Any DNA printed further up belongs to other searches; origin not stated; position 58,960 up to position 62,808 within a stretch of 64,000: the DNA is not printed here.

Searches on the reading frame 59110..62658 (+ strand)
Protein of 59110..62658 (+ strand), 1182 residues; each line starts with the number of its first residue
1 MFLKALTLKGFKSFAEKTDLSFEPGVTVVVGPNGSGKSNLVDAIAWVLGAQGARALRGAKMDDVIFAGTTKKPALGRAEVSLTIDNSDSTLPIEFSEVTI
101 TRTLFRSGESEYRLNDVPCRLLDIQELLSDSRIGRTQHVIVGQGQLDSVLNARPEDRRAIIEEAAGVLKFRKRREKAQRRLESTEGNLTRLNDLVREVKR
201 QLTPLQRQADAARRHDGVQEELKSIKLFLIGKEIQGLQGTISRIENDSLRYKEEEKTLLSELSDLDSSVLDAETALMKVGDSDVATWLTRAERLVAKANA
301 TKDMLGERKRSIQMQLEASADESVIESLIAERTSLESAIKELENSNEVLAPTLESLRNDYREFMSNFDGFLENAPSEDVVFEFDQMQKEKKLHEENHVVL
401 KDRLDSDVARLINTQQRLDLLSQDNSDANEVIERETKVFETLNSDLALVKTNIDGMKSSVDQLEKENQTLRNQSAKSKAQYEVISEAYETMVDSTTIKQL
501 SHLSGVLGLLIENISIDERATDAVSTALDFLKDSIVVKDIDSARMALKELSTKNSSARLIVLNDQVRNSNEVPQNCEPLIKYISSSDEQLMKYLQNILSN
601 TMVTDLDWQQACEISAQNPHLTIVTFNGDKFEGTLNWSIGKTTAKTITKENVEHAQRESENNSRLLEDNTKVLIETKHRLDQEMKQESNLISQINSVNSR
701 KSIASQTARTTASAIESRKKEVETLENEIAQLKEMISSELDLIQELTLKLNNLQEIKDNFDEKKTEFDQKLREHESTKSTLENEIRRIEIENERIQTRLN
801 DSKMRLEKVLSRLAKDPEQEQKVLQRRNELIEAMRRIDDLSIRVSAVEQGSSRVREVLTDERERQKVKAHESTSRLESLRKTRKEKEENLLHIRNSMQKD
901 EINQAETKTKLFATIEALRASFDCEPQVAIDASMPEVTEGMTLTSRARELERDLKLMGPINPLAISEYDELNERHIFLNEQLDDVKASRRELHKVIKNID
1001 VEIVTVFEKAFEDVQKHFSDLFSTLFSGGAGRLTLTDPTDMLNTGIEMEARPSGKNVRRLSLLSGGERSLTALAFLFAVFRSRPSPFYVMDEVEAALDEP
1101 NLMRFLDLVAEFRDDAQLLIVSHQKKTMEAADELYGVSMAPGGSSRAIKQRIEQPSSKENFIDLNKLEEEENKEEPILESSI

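Call 91: search_protein_families(library=pfam, proteins=[window:59110-62658:+], max_evalue=0.00001)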
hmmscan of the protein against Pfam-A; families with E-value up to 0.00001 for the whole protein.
window:59110-62658:+ (1182 aa): 6 families
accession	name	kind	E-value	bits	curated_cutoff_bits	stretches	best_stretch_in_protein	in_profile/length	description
PF02463.25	SMC_N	-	1.2e-65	221.4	40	1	2-1143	1-217/220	RecF/RecN/SMC N terminal domain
PF13476.12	AAA_23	-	1.1e-18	69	27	1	6-201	2-199/201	AAA domain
PF13304.12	AAA_21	-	2.6e-14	54.4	27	1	26-98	1-63/304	AAA domain, putative AbiEii toxin, Type IV TA system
PF06470.18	SMC_hinge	-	1.2e-12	48.7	22.5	1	504-605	2-107/116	SMC proteins Flexible Hinge Domain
PF13555.12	AAA_29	-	2.9e-07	30.6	27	1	11-52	9-50/61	P-loop containing region of AAA domain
PF13175.12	AAA_15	-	4.7e-07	30.2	32.1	1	1-377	1-285/374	AAA ATPase domain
